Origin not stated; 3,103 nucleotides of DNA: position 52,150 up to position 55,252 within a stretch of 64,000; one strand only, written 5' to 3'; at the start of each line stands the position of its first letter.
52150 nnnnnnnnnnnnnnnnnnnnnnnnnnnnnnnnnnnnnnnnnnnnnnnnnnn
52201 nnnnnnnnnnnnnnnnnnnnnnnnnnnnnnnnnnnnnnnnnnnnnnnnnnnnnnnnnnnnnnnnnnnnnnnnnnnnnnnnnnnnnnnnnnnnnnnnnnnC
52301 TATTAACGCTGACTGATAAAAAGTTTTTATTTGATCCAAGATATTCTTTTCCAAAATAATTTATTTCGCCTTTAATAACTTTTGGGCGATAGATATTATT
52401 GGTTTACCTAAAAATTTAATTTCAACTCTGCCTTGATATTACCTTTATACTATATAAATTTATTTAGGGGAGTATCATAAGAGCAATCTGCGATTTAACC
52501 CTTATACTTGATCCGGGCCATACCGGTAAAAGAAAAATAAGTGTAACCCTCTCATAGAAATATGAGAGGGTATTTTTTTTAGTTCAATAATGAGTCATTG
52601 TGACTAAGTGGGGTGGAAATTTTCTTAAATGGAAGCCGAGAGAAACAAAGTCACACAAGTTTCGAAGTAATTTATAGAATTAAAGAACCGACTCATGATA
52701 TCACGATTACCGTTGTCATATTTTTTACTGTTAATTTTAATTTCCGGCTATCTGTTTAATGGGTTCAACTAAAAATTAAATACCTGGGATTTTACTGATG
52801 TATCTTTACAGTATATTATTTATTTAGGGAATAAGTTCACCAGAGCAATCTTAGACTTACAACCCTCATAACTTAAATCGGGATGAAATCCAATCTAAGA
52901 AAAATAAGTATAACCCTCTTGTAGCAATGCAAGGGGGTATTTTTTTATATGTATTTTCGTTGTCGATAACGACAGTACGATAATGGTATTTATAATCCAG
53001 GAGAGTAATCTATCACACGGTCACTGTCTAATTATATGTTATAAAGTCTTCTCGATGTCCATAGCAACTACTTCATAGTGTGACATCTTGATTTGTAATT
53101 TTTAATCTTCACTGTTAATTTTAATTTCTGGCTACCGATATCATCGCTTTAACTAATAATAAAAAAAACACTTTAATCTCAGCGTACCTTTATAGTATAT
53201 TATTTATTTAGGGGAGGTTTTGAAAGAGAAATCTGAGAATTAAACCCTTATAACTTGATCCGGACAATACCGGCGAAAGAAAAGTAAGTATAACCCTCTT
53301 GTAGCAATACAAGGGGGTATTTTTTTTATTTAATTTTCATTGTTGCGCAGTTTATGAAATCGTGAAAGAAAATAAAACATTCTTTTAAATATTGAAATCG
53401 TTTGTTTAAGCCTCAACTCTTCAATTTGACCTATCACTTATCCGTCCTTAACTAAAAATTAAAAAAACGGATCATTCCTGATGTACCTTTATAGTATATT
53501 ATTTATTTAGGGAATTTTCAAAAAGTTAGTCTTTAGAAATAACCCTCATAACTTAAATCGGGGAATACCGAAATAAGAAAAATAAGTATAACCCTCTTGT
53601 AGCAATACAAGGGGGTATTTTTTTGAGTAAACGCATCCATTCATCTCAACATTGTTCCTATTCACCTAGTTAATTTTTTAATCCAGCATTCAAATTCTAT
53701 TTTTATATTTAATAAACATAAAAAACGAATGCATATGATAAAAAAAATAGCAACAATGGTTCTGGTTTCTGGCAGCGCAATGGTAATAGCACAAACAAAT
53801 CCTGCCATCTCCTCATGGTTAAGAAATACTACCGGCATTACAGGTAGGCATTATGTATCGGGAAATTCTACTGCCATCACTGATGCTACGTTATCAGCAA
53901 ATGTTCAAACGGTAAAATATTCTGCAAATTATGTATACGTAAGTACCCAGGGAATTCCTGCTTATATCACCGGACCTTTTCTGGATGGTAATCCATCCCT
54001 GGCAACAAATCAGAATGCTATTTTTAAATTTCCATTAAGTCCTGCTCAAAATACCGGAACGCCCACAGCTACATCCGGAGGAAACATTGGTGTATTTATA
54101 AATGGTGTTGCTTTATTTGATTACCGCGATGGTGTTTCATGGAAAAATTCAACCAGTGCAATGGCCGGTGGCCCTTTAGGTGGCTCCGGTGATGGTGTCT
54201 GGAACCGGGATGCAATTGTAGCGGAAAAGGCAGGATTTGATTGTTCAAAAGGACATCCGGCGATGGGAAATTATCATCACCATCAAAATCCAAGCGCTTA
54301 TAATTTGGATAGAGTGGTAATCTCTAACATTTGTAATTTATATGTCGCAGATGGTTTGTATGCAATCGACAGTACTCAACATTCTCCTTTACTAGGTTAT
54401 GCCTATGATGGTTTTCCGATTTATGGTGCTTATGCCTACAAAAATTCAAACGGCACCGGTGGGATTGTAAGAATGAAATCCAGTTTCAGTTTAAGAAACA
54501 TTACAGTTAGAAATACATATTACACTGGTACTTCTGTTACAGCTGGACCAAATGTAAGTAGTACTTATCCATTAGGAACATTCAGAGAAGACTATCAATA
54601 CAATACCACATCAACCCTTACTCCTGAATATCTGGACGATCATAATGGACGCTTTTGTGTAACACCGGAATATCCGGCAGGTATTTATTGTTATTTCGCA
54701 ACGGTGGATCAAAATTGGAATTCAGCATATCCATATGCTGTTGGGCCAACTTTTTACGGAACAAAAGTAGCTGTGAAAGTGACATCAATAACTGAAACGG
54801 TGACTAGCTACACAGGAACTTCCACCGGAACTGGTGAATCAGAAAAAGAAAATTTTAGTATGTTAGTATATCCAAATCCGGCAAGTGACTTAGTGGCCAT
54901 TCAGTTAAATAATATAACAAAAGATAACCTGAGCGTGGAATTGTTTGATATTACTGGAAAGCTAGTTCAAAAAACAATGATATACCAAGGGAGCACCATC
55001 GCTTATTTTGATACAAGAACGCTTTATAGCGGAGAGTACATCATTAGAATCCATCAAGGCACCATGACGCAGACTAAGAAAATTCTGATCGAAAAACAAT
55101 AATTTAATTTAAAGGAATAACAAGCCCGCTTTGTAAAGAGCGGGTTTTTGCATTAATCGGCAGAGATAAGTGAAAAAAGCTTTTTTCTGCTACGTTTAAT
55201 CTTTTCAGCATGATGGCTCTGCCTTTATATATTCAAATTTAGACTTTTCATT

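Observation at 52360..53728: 1.37-kb ORF-free gap holding four tandem, apparently autonomous copies of a ~130-nt structured RNA unit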

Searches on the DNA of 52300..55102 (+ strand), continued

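Call 24: search_with_rna_model(model_id=R1, sources=[L081, L082, L083, L084], max_evalue=1, show_alignments=4)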
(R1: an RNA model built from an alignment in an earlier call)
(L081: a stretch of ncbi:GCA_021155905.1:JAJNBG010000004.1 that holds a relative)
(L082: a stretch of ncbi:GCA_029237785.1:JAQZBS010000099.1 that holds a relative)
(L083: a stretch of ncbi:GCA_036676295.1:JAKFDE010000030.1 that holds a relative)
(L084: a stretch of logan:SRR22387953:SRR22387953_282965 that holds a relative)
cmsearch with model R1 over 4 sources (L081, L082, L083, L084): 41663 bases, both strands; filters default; matches with E-value up to 1: 10.
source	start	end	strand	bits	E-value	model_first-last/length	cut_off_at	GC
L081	5487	5619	+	139.4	2.1e-29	1-131/131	no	0.33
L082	3830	3962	+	139.4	2.1e-29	1-131/131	no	0.33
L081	5743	5873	+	138.7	3e-29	1-131/131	no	0.34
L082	4086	4216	+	138.7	3e-29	1-131/131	no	0.34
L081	5236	5367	+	138.5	3.2e-29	1-131/131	no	0.34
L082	3579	3710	+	138.5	3.2e-29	1-131/131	no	0.34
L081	5830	5902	-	20.2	0.019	1-131/131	no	0.33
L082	4173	4245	-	20.2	0.019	1-131/131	no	0.33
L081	5324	5394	-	16.1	0.16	1-131/131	no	0.28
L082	3667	3737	-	16.1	0.16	1-131/131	no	0.28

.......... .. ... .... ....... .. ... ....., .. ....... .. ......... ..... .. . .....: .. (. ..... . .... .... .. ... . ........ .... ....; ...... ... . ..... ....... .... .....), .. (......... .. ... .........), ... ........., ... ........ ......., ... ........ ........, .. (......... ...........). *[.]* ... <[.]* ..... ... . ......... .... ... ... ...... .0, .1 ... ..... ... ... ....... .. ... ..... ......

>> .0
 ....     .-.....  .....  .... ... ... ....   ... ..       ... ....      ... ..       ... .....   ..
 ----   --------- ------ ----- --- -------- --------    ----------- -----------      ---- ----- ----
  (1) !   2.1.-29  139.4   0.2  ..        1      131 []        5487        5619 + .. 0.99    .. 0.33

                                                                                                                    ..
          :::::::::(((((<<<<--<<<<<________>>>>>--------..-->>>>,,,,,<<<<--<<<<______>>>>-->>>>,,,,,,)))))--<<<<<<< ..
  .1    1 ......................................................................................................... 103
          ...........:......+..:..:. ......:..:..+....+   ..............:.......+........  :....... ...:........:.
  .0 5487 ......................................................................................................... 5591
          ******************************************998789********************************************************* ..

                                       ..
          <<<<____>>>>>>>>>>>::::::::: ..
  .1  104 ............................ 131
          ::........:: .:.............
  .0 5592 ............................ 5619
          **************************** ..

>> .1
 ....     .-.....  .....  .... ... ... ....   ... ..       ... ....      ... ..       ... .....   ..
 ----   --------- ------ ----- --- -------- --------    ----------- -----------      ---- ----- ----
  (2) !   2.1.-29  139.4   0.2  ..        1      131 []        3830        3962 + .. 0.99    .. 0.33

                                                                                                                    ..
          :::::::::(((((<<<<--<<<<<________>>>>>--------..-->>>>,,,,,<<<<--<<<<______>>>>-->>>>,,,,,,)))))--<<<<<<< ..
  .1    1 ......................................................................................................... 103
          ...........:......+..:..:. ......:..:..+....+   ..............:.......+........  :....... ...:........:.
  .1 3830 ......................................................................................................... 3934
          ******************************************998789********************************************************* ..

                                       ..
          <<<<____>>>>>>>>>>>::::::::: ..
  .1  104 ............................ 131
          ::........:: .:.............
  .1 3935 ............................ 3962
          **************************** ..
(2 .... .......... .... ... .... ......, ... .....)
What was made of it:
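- A three-unit array is present in two separate NCBI assemblies (call 24).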

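Call 31: search_with_rna_model(model_id=R1, sources=[L085, L086, L087, L088, L089, L090], max_evalue=1)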
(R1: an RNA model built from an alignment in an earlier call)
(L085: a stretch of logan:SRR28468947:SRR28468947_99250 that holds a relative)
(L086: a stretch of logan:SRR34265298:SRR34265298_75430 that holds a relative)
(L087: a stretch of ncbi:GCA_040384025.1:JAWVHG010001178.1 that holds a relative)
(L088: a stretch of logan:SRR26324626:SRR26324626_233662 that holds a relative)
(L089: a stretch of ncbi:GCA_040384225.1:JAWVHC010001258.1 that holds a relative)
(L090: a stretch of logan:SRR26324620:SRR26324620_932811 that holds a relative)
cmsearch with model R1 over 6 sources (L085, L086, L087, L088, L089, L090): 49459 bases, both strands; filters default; matches with E-value up to 1: 2.
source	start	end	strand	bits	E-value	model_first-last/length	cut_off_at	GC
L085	1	31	+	31.5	6.5e-05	101-131/131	5'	0.32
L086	1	31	+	31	8.2e-05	101-131/131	5'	0.35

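Call 46: search_with_rna_model(model_id=R1, sources=[L091, L092, L093], max_evalue=1)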
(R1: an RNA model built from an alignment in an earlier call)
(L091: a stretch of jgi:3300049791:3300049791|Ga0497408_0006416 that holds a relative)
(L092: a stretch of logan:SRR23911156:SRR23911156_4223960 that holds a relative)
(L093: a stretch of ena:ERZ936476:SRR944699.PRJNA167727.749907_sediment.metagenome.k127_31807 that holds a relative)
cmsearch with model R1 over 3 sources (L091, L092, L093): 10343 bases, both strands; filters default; matches with E-value up to 1: 2.
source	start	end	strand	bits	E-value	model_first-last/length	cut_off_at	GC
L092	744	869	+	132.2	2.2e-28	1-131/131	no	0.32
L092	826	944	-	24.8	0.00044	1-131/131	no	0.33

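Call 53: search_rna_families(sources=[L081, L092], threshold=evalue, max_evalue=0.01)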
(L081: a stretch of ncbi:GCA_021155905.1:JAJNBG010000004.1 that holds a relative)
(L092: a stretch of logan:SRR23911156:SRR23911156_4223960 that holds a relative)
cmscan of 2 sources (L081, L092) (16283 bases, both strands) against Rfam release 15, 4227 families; matches with E-value up to 0.01: 4.
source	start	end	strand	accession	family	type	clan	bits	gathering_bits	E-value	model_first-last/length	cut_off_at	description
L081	5747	5844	+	RF00059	TPP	Cis-reg; riboswitch;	-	67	54.3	1.4e-11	1-105/105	no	TPP riboswitch aptamer (THI element)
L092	748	840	+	RF00059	TPP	Cis-reg; riboswitch;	-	67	54.3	1.4e-11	1-105/105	no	TPP riboswitch aptamer (THI element)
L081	5491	5590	+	RF00059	TPP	Cis-reg; riboswitch;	-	62.3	54.3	2e-10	1-105/105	no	TPP riboswitch aptamer (THI element)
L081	5240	5338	+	RF00059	TPP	Cis-reg; riboswitch;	-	41.9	54.3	2.1e-05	1-105/105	no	TPP riboswitch aptamer (THI element)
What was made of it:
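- On TPP riboswitch (RF00059): Counterparts in relatives score 67, 67 and 62.3 bits (canonical) and 41.9 bits (copy-1 type) (call 53).
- L092 has a single canonical unit (67 bits) (calls 24, 46, 53).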

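Call 54: search_with_rna_model(model_id=R1, sources=[L094, L095, L096, L097, L098, L099, L100, L101, L102, L103, L104, L105, L106, L107, L108, L109, L110, L111, L112, L113, L114, L115, L116, L117, L118, L119], max_evalue=0.1)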
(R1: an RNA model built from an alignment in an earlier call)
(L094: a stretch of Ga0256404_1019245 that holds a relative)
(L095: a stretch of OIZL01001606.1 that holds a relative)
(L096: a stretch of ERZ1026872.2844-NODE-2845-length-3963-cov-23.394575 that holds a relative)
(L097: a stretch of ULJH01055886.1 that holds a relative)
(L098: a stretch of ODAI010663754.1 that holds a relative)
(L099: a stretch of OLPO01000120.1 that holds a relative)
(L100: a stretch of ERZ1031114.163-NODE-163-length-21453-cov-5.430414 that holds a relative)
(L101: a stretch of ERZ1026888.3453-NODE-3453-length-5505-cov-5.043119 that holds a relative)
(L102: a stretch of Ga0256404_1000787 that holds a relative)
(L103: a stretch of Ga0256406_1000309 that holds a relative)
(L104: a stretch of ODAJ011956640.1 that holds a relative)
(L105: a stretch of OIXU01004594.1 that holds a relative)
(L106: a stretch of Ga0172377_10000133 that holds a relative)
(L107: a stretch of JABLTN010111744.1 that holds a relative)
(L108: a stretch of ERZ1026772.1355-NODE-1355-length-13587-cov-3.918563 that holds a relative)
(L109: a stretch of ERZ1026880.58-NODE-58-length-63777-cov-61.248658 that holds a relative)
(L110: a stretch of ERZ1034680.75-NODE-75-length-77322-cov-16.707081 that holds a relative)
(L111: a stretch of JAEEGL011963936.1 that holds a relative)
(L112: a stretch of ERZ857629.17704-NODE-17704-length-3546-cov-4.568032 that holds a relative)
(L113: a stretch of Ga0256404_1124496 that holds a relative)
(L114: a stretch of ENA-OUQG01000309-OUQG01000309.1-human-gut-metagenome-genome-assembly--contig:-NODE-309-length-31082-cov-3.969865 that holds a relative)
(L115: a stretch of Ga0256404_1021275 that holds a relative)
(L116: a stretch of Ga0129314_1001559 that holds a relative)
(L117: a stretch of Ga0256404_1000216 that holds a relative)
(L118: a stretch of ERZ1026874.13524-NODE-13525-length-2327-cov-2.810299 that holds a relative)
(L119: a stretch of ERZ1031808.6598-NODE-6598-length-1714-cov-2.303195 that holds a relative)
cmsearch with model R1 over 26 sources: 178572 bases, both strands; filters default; matches with E-value up to 0.1: 24.
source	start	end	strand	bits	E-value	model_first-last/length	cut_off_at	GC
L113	343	445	+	48.6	3.1e-08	1-131/131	no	0.46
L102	4540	4631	-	39.7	3.2e-06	14-90/131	no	0.48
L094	2941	3026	-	31.6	0.00021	15-86/131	no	0.49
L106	1341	1485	-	30.6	0.00037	1-131/131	no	0.5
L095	3761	3933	+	29.8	0.00055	1-131/131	no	0.52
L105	1674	1833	+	29.8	0.00056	1-131/131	no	0.5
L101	871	1029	+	29.8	0.00056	1-131/131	no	0.51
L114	4159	4317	+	29.4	0.0007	1-131/131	no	0.51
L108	2039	2197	-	29.3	0.00074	1-131/131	no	0.52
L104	1343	1490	+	29.2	0.00076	1-131/131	no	0.53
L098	3533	3687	-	28.7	0.00096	1-131/131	no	0.55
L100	2030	2188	+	27.8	0.0015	1-131/131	no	0.51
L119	1479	1637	-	27.8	0.0015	1-131/131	no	0.51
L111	1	114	-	27.6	0.0017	1-103/131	3'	0.56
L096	3026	3107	+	25.6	0.0048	15-86/131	no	0.6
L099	3023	3104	-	25.6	0.0048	15-86/131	no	0.6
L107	3475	3556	+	25.6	0.0048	15-86/131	no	0.6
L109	8629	8710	+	25.6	0.0048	15-86/131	no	0.6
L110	4258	4339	-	25.6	0.0048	15-86/131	no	0.6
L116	3091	3172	-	25.6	0.0048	15-86/131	no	0.6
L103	3072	3155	+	25.2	0.0061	15-86/131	no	0.5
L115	2083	2166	-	25.2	0.0061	15-86/131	no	0.5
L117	12138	12282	+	23.9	0.012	1-131/131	no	0.42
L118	1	109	+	20.2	0.082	42-131/131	5'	0.48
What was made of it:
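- The model can detect unrelated TPP riboswitches at 20-48 bits (call 54).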
